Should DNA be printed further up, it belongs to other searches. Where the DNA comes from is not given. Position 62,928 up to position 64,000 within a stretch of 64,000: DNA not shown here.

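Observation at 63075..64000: Cutinase/PETase-like polyester hydrolase in an anaerobic spirochaete, with an acidic tether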

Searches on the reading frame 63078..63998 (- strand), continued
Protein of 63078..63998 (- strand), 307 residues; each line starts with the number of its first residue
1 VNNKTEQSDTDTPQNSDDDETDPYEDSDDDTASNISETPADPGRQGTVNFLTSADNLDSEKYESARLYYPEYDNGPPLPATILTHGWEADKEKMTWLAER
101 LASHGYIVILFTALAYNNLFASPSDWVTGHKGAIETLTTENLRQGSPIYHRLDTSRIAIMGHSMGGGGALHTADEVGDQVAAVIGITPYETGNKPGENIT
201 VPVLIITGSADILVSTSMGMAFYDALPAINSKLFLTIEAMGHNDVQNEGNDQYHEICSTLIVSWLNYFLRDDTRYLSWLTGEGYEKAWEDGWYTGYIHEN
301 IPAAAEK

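Call 10: find_encoding_contigs(protein=P0001, flank=10000, max_places=4)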
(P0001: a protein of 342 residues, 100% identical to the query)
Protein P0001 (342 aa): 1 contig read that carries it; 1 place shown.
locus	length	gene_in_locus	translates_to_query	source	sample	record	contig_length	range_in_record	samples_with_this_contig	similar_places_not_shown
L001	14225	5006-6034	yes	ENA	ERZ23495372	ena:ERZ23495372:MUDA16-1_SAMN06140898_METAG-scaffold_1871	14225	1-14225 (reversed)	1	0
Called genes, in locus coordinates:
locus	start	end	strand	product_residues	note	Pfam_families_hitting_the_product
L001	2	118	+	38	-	?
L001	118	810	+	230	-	PF01297:ZnuA (weak)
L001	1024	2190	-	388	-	PF10509:GalKase_gal_bdg, PF00288:GHMP_kinases_N, PF08544:GHMP_kinases_C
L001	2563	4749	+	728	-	PF13435:Cytochrome_C554 (faint), PF14522:Cytochrome_C7 (faint), PF05425:CopD, PF00173:Cyt-b5 (weak), PF13447:Multi-haem_cyto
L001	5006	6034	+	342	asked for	PF12740:PETase, PF01738:DLH (weak), PF07224:Chlorophyllase (weak), PF00561:Abhydrolase_1 (faint), PF12146:Hydrolase_4 (faint)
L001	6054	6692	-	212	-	-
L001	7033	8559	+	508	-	PF14827:dCache_3, PF00990:GGDEF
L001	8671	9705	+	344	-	PF00581:Rhodanese, PF26341:AAA_SelU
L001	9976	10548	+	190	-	PF13036:LpoB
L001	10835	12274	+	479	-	-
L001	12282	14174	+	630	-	PF00989:PAS (faint), PF08448:PAS_4 (weak), PF13426:PAS_9 (weak), PF00072:Response_reg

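Call 11: find_related_loci(query=P0001, collection=genome_contigs, flank=10000)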
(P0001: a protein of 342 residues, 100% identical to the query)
Query P0001 (342 aa) in genome_contigs; peptide patterns used: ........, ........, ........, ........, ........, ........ (x = any residue, [..] = any of these).
67 stretches matched a pattern; 24 encode a relative of the query (tblastn E <= 1e-3); 24 distinct loci.
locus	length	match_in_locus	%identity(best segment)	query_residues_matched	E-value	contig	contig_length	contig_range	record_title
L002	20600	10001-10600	35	91-286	1e-26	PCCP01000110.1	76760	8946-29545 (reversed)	MAG: Gammaproteobacteria bacterium isolate NP1044 MHASMcontig_163316, whole genome shotgun sequence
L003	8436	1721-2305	35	96-286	1e-26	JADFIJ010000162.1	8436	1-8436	MAG: Proteobacteria bacterium isolate B38T3L14 B38T3L14_NODE7351, whole genome shotgun sequence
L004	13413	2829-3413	35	96-286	3e-26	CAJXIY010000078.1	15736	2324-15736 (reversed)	MAG TPA_asm: uncultured Gammaproteobacteria bacterium isolate SRR5494785_bin.38_MetaBAT_v2.12.1_MAG genome assembly, con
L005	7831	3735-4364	27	92-301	6e-19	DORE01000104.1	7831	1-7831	MAG TPA_asm: Gammaproteobacteria bacterium isolate UBA11143 contig_128410, whole genome shotgun sequence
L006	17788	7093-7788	30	100-306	5e-18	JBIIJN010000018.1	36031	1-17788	MAG: Crocinitomicaceae bacterium isolate ME2001-10-09pf_3300042861_group1_bin13 Rohwer_bin702_scaffold_133_c2, whole gen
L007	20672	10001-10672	27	92-325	3e-17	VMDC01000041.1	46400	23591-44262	MAG: Gammaproteobacteria bacterium isolate 18_3 c_000000000143, whole genome shotgun sequence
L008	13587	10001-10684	28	92-320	3e-17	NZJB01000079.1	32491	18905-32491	MAG: Gammaproteobacteria bacterium isolate MED581 88637, whole genome shotgun sequence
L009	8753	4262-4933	28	92-325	8e-17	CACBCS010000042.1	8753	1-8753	uncultured Pseudohongiella sp. isolate AG-899-E05 genome assembly, contig: AG-899-E05_NODE_42, whole genome shotgun sequ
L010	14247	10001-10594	28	92-287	1e-15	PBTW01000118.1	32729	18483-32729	MAG: Gammaproteobacteria bacterium isolate NP51 MHASMcontig_1101503, whole genome shotgun sequence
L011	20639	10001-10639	27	91-307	1e-15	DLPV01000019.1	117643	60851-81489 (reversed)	MAG TPA_asm: Gammaproteobacteria bacterium UBA7449 UBA7449_contig_4042, whole genome shotgun sequence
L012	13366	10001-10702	28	100-308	2e-15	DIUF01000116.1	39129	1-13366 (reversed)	MAG TPA_asm: Flavobacteriales bacterium UBA6165 UBA6165_contig_36824, whole genome shotgun sequence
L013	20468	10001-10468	32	94-246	1e-14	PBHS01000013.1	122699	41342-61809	MAG: Gammaproteobacteria bacterium isolate SP3023 63051, whole genome shotgun sequence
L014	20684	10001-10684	28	92-320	1e-16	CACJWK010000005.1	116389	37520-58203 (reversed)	MAG: uncultured Pseudohongiella sp. isolate AG-916-F08 genome assembly, contig: AG-916-F08_NODE_5, whole genome shotgun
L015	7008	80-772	26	101-306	4e-13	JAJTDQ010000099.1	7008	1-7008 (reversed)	MAG: Cryomorphaceae bacterium isolate 49632_E31 Sample_49632_scaffold_4018, whole genome shotgun sequence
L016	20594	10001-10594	29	92-287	3e-11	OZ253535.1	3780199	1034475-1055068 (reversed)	MAG: uncultured Pseudohongiella sp. isolate 2a082aec-fb49-42f3-b7be-8ba4b54dd833 genome assembly, chromosome: 1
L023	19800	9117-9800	26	95-322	3e-11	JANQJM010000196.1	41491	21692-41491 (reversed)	MAG: Pseudomonadales bacterium isolate PL25a_bin.116 k99_485009, whole genome shotgun sequence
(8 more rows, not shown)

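Call 30: predict_structure(alignment_id=A1)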
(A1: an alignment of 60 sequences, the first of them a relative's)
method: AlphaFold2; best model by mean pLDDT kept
length: 342 residues; sequences in the alignment: 60
mean_pLDDT: 87.2   pTM: 0.79
mean pLDDT of the five models: 87.2, 86.7, 86.6, 86.5, 86.2
residues with pLDDT >= 90: 252; 70-90: 18; 50-70: 50; < 50: 22
segments of 3 or more residues with pLDDT < 50: 29-35
pLDDT, mean of each block of 10 residues (from residue 1): 61 59 47 47 53 54 54 89 97 97 91 98 95 98 97 92 98 98 97 98 98 97 91 97 97 97 98 97 94 98 97 97 97 95 69
secondary structure, 60 per line:
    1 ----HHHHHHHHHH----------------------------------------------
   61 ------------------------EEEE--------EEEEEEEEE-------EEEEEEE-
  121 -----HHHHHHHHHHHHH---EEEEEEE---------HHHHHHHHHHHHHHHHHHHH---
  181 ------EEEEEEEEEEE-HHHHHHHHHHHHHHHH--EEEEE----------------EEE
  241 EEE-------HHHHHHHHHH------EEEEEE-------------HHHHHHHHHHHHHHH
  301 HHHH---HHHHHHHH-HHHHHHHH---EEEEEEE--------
elements in order: H5-14 E85-88 E97-105 E113-119 H126-138 E142-148 H158-177 E187-197 H199-214 E217-221 E238-243 H251-260 E267-272 H286-304 H308-315 H317-324 E328-334

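Call 35: fold_search(model_id=the predicted structure, library=pdb)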
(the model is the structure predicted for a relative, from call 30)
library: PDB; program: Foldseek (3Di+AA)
matches with E <= 10: 1978; with E <= 0.001: 1850
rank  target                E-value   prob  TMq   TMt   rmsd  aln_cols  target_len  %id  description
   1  8x6v_A                1.9e-31  1.00  0.73  0.95   1.5       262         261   37  Crystal structure of GlacPETase (released 2024-02-14)
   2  8x6v_B                2.7e-31  1.00  0.73  0.95   1.4       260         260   36  Crystal structure of GlacPETase (released 2024-02-14)
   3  7vpa_A                6.5e-24  1.00  0.69  0.85   2.1       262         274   26  Crystal structure of Ple629 from marine microbial consortium (released 2022-08-24)
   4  7vpb_A                2.0e-23  1.00  0.67  0.84   2.3       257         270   27  Crystal structure of a novel hydrolase in apo form (released 2022-10-19)
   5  9m8i_B                2.7e-23  1.00  0.68  0.88   2.2       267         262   25  Crystal structure of BHEF-bound PETase (S160A) (released 2026-01-21)
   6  8cru                  4.4e-23  1.00  0.67  0.85   2.4       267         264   25  PETase Ancestral Sequence Reconstruction 008 (released 2022-09-21)
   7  6ths                  5.7e-23  1.00  0.64  0.84   2.8       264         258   26  High resolution crystal structure of Leaf-branch cutinase S165A variant (released 2020-04-22)
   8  7dzv                  7.7e-23  1.00  0.69  0.88   2.0       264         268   27  Cyrstal structure of PETase E186A mutant from Rhizobacter gummiphilus (released 2021-07-07)
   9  7vpa_B                9.9e-23  1.00  0.68  0.85   2.1       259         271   27  Crystal structure of Ple629 from marine microbial consortium (released 2022-08-24)
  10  8ota                  9.9e-23  1.00  0.64  0.84   2.6       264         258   26  High resolution crystal structure of a Leaf-branch compost cutinase quadruple variant (released 2024-09-04)
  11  8ait                  1.2e-22  1.00  0.68  0.88   2.4       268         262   26  Crystal structure of cutinase PbauzCut from Pseudomonas bauzanensis (released 2023-03-08)
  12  6eqd_A                1.3e-22  1.00  0.67  0.86   2.5       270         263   25  Crystal structure of a polyethylene terephthalate degrading hydrolase from Ideonella sakaiensis collected at long wave (released 2018-04-25)
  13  7dzu                  1.5e-22  1.00  0.69  0.87   2.0       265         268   27  Cyrstal structure of PETase K169A mutant from Rhizobacter gummiphilus (released 2021-07-07)
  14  8h83_A                1.7e-22  1.00  0.68  0.89   2.2       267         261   25  Crystal structure of a IsPETase variant V22 from Ideonella sakaiensis (released 2024-04-24)
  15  8j17_A                1.8e-22  1.00  0.69  0.89   2.2       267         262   25  Crystal structure of IsPETase variant (released 2023-11-29)
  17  9jqw_B                2.2e-22  1.00  0.65  0.86   2.7       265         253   26  The Crystal Structure of LCC6-Active from Biortus (released 2024-11-06)
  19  8j5n_A                2.5e-22  1.00  0.68  0.88   2.2       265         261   25  Crystal structure of a PETase variant V20 from Ideonella sakaiensis (released 2024-04-24)
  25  9jqw_A                3.9e-22  1.00  0.65  0.86   2.7       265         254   26  The Crystal Structure of LCC6-Active from Biortus (released 2024-11-06)
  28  8qrj                  4.7e-22  1.00  0.65  0.85   2.6       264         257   26  LCC-ICCG PETase mutant H218Y (released 2024-09-18)
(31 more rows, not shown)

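Call 38: find_homologous_proteins(query=A3, max_evalue=1e-20)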
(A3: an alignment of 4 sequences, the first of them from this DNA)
Query A3 (4 sequences) (265 aa, profile of the alignment): 313 proteins with E <= 1e-20 among 8000 candidates; the best 120 are listed.
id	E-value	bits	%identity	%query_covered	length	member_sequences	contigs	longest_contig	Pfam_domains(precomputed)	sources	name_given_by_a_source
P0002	1.5e-124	432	62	97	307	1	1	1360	PF03403.20,PF12740.15,PF12697.14,PF01738.25,PF07224.18,PF12695.14,PF12146.16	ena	-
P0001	5.8e-124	430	100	100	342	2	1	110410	PF12740.15,PF01738.25,PF07224.18,PF00561.27,PF12146.16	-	-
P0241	9.9e-110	384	38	91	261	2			PF12740.15,PF05448.19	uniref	uniref:GlacPETase n=1 Tax=Pseudomonas TaxID=286 RepID=A0AAN0NPD1_9PSED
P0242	8.5e-104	364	38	88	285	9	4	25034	PF12740.15,PF07224.18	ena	-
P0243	1.8e-98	347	38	91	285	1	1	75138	PF12740.15,PF05448.19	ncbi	ncbi:MAG: dienelactone hydrolase family protein [Pseudomonadota bacterium]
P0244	1.7e-93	331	37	88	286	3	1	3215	PF12740.15,PF07224.18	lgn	-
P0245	3.7e-92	326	36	88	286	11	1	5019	PF12740.15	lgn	-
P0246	1.2e-91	325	39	91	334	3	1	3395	PF12740.15,PF07224.18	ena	-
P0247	2.0e-91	324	37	88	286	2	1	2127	PF12740.15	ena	-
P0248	2.1e-91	324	36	95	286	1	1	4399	PF12740.15,PF07224.18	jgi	jgi:dienelactone hydrolase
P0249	2.1e-90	321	37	91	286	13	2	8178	PF12740.15,PF07224.18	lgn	-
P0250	2.5e-89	317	37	91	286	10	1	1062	PF12740.15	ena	-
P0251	3.2e-89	317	37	91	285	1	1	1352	PF12740.15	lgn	-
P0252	5.3e-89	316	37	91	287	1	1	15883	PF12740.15,PF07224.18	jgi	-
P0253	6.2e-89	316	37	91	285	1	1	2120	PF12740.15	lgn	-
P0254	8.0e-89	315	36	91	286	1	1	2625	PF12740.15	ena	-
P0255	4.1e-88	313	37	91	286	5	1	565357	PF12740.15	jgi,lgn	jgi:dienelactone hydrolase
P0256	2.1e-87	311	34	95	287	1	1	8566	PF12740.15,PF07224.18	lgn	-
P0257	1.8e-86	308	35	95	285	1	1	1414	PF12740.15,PF12146.16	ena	-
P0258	1.8e-79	285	35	96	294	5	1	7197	PF12740.15,PF01738.25,PF12146.16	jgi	jgi:dienelactone hydrolase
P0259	4.1e-78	280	34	97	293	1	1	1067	PF12740.15,PF01738.25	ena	-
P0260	4.4e-78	280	34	95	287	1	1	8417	PF12740.15,PF05448.19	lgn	-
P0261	2.2e-75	271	35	91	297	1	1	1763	PF12740.15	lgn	-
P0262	6.9e-75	270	36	96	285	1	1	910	PF12740.15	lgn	-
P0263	3.3e-74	268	36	91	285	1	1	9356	PF12740.15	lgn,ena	-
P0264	1.2e-73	266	34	96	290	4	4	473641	PF00756.27,PF12740.15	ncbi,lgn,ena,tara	tara:strand:- start:45216 stop:46088 length:873 start_codon:yes stop_codon:yes gene_type:complete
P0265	3.6e-73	264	36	97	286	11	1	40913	PF12740.15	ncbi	-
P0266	4.0e-73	264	38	88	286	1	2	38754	PF12740.15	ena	-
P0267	1.0e-72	263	36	97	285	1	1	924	PF12740.15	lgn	-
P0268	2.1e-72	262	38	92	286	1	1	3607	PF12740.15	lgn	-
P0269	2.1e-72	262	37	97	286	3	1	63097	PF12740.15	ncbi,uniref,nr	ncbi:alpha/beta hydrolase family protein [Pseudomonas mangrovi]|uniref:PET hydrolase/cutinase-like d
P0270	3.7e-72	261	37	96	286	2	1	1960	PF12740.15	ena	-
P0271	3.9e-72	261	35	98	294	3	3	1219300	PF12740.15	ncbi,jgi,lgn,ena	jgi:dienelactone hydrolase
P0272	5.7e-72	260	35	96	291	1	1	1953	PF12740.15,PF12146.16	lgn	-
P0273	5.9e-72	260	35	96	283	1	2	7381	PF12740.15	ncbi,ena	-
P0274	6.8e-72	260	35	96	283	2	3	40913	PF12740.15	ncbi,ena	-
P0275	7.7e-72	260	36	96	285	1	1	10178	PF12740.15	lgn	-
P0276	1.1e-71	259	34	96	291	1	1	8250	PF12740.15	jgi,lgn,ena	-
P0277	2.4e-71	258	32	96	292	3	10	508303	PF12740.15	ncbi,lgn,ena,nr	ncbi:MAG: alpha/beta hydrolase-fold protein [Alcanivoracaceae bacterium]|nr:alpha/beta hydrolase-fol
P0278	2.7e-71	258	36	97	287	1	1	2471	PF00756.27,PF12740.15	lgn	-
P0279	3.1e-71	258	36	96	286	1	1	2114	PF12740.15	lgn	-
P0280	3.3e-71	258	38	91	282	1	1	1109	PF12740.15,PF05448.19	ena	-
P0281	1.1e-70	256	35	91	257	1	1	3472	PF12740.15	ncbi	ncbi:MAG: hypothetical protein ACPG43_03790, partial [Alcanivoracaceae bacterium]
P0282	1.2e-70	256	37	88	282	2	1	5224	PF12740.15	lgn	-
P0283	2.2e-70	255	38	96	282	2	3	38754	PF12740.15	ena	-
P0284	2.6e-70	255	37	96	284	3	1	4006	PF12740.15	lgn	-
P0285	2.8e-70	255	39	82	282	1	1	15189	PF12740.15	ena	-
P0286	3.9e-70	254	33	97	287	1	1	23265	PF12740.15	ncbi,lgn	-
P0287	5.9e-70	254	33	98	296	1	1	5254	PF12740.15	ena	-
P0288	5.9e-70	254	35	94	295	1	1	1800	PF12740.15,PF01738.25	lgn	-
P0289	6.2e-70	254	34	96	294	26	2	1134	PF12740.15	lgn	-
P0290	7.0e-70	253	34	96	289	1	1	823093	PF12740.15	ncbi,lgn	ncbi:MAG: hypothetical protein ACK4SX_00345 [Alcanivoracaceae bacterium]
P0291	1.2e-69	253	37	96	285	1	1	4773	PF12740.15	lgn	-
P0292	1.5e-69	252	34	98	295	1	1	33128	PF12740.15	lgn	-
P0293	2.1e-69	252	33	98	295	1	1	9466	PF12740.15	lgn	-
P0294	9.1e-69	250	35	96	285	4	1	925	PF12740.15,PF05448.19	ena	-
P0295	9.3e-69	250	33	96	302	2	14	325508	PF12740.15,PF01738.25,PF12146.16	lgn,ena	-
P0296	2.0e-68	249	38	91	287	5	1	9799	PF12740.15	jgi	jgi:predicted dienelactone hydrolase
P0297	2.0e-68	249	35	88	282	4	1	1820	PF12740.15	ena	-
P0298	2.1e-68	249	34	96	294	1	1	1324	PF12740.15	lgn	-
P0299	2.7e-68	248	33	96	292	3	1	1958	PF12740.15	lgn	-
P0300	3.3e-68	248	32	96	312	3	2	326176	PF12740.15,PF01738.25,PF12146.16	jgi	jgi:dienelactone hydrolase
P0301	4.1e-68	248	31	77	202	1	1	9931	PF12740.15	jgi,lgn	jgi:pimeloyl-ACP methyl ester carboxylesterase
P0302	2.3e-67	245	36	91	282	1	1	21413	PF12740.15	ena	-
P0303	3.7e-67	244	38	96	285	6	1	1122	PF12740.15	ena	-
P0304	5.2e-67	244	37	92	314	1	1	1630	PF00326.28,PF12740.15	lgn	-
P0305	1.6e-66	242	34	91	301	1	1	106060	PF00326.28,PF12740.15,PF12146.16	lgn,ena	-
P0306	2.4e-66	242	36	91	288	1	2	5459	PF00326.28,PF12740.15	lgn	-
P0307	4.3e-66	241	37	93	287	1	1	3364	PF00756.27,PF12740.15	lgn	-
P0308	2.0e-65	239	34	96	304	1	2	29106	PF12740.15,PF12146.16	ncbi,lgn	-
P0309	3.5e-65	238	36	97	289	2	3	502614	PF12740.15,PF01738.25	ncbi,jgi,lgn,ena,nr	ncbi:MAG: dienelactone hydrolase family protein [Alcanivoracaceae bacterium]|jgi:dienelactone hydrol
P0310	1.3e-63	233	33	96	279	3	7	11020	PF12740.15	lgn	-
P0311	1.9e-63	232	38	82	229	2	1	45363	PF12740.15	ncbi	ncbi:alpha/beta hydrolase family protein, partial [Pseudomonas mangrovi]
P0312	2.0e-63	232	33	95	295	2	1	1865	PF12740.15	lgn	-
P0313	2.9e-63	232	33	90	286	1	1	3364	PF12740.15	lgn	-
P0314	3.3e-63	232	35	91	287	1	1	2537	PF00326.28,PF12740.15,PF01738.25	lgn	-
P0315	4.0e-63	231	35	96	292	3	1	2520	PF12740.15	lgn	-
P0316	5.2e-63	231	36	90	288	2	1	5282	PF12740.15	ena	-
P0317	5.3e-63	231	34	89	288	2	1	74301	PF12740.15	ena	-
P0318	7.5e-63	230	37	95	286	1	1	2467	PF00326.28,PF12740.15,PF01738.25,PF00561.27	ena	-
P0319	8.6e-63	230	32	96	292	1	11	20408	PF12740.15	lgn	-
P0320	9.1e-63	230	31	92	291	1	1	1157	PF12740.15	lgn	-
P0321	1.3e-62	230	32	96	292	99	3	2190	PF12740.15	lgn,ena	-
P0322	1.9e-62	229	32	95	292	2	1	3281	PF12740.15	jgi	-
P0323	2.6e-62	229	33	92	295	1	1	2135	PF12740.15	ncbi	-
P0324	3.4e-62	228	34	96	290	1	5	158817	PF12740.15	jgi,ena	jgi:predicted dienelactone hydrolase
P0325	2.0e-61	226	34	86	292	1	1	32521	PF12740.15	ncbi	-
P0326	2.1e-61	226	32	95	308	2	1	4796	PF12740.15,PF07224.18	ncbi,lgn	-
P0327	2.4e-61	225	35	88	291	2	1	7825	PF12740.15,PF05448.19,PF01738.25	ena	-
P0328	3.2e-61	225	33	96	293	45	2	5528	PF12740.15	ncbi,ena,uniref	ncbi:hypothetical protein [Thalassolituus oleivorans]|uniref:poly(ethylene terephthalate) hydrolase 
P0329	6.3e-61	224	32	90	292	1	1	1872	PF00756.27,PF12740.15,PF12146.16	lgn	-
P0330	8.9e-61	224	33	89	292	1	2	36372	PF12740.15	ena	-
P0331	1.3e-60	223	35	89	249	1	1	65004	PF12740.15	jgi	jgi:esterase/lipase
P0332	3.5e-60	222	32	92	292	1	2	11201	PF12740.15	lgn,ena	-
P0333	4.0e-60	221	33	90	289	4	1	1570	PF12740.15,PF07224.18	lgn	-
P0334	4.2e-60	221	36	89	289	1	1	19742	PF12740.15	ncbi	-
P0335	7.4e-60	221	32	96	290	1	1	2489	PF03403.20,PF12740.15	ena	-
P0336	1.1e-59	220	33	90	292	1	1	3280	PF12740.15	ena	-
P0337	1.2e-59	220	32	96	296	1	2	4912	PF12740.15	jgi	jgi:hypothetical protein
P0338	1.6e-59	219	41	92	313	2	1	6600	PF12740.15,PF01738.25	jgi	-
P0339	2.7e-59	219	32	96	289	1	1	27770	PF12740.15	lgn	-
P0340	3.1e-59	219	31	96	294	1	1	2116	PF12740.15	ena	-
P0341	7.0e-59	217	31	92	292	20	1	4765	PF12740.15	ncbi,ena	-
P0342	8.5e-59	217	31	95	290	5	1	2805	PF12740.15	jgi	-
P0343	8.7e-59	217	31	96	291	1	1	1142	PF12740.15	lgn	-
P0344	1.0e-58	217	30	97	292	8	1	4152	PF12740.15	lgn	-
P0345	1.3e-58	216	34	89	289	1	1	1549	PF12740.15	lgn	-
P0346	2.4e-58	216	33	96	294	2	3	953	PF12740.15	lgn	-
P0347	8.3e-58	214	31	92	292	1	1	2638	PF12740.15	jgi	jgi:dienelactone hydrolase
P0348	9.8e-58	214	35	95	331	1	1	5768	PF12740.15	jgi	jgi:alpha-beta hydrolase superfamily lysophospholipase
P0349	1.2e-57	213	33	90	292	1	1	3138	PF12740.15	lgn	-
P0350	1.3e-57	213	34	89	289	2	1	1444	PF12740.15,PF07224.18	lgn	-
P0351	1.5e-57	213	31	88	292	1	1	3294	PF12740.15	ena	-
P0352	2.1e-57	213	33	90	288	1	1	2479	PF12740.15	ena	-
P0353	2.8e-57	212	32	89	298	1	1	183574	PF12740.15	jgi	-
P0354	4.1e-57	212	32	97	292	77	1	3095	PF12740.15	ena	-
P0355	1.2e-56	210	31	98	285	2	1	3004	PF12740.15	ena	-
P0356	2.8e-56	209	37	89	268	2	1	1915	PF12740.15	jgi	jgi:dienelactone hydrolase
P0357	3.3e-56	209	34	95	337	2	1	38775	PF12740.15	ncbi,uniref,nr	ncbi:MAG TPA: hypothetical protein VE954_21260 [Oligoflexus sp.]|uniref:alpha/beta hydrolase family 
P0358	4.2e-56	208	40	88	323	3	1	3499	PF12740.15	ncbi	-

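Call 42: search_protein_representatives(protein=P0001)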
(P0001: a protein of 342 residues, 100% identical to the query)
Query: 342 residues. Proteins with E-value up to 0.001 (for the whole library): 1965; up to 1e-10: 476; up to 1e-30: 40. The best 150 are listed.
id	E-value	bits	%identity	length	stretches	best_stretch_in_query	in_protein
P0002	4.4e-101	354.9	61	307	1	63-338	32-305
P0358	3.2e-49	184.4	37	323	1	8-318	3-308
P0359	2.5e-48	181.5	35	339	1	44-332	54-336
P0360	6.2e-46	173.6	34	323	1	28-301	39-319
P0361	2.6e-45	171.6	40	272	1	93-301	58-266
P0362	1.5e-43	165.8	37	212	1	97-301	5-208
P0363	2.7e-43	165.0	33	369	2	42-329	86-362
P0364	5.8e-43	163.9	35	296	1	75-333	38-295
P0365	3.8e-40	154.6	34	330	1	9-326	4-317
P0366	1.2e-39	153.0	37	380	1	56-319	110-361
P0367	1.5e-39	152.7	34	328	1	28-317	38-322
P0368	5.8e-39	150.7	37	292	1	74-320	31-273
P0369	1.2e-38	149.7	36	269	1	88-301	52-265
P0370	1.4e-38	149.4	34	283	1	73-331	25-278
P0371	1.5e-38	149.4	38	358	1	45-330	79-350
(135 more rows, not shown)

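Call 48: search_protein_families(library=pfam, proteins=[L001:2563-4746:+, L001:1027-2190:-, L001:118-807:+], max_evalue=0.01)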
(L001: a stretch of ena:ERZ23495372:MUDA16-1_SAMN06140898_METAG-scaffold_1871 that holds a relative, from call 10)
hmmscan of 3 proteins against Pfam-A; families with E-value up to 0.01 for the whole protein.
L001:2563-4746:+ (728 aa): 7 families
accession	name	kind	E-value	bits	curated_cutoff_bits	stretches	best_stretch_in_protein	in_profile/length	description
PF13447.11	Multi-haem_cyto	-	5.1e-32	111.6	21.9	1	479-652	97-262/269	Seven times multi-haem cytochrome CxxCH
PF13435.11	Cytochrome_C554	-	1.7e-09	39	20.8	1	398-458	1-66/84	Cytochrome c554 and c-prime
PF14522.11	Cytochrome_C7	-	2.8e-09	37.1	24.8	1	438-504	10-66/67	Cytochrome c7 and related cytochrome c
PF05425.18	CopD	-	3.7e-08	34.1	32.1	1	128-194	10-74/105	Copper resistance protein D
PF00173.33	Cyt-b5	-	3.5e-06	27.4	23.7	1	208-259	9-59/74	Cytochrome b5-like Heme/Steroid binding domain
PF09699.15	Paired_CXXCH_1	-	0.0018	18.4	20.6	0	478-504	7-36/41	Doubled CXXCH motif (Paired_CXXCH_1)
PF14537.11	Cytochrom_c3_2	-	0.0041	18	25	0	397-504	7-78/79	Cytochrome c3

L001:1027-2190:- (388 aa): 3 families
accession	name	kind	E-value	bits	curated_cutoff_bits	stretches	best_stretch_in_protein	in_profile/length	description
PF10509.15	GalKase_gal_bdg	-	5.4e-21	74.4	23.1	1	12-61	2-49/49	Galactokinase galactose-binding signature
PF08544.19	GHMP_kinases_C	-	2.1e-16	60.5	21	1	287-364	5-83/85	GHMP kinases C terminal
PF00288.32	GHMP_kinases_N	-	1.2e-14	54.7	22.3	1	96-184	1-86/87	GHMP kinases N terminal domain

L001:118-807:+ (230 aa): 1 family
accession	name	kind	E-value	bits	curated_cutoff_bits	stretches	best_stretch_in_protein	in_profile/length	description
PF01297.22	ZnuA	-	2.4e-05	24.4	29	1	59-133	82-144/263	Zinc-uptake complex component A periplasmic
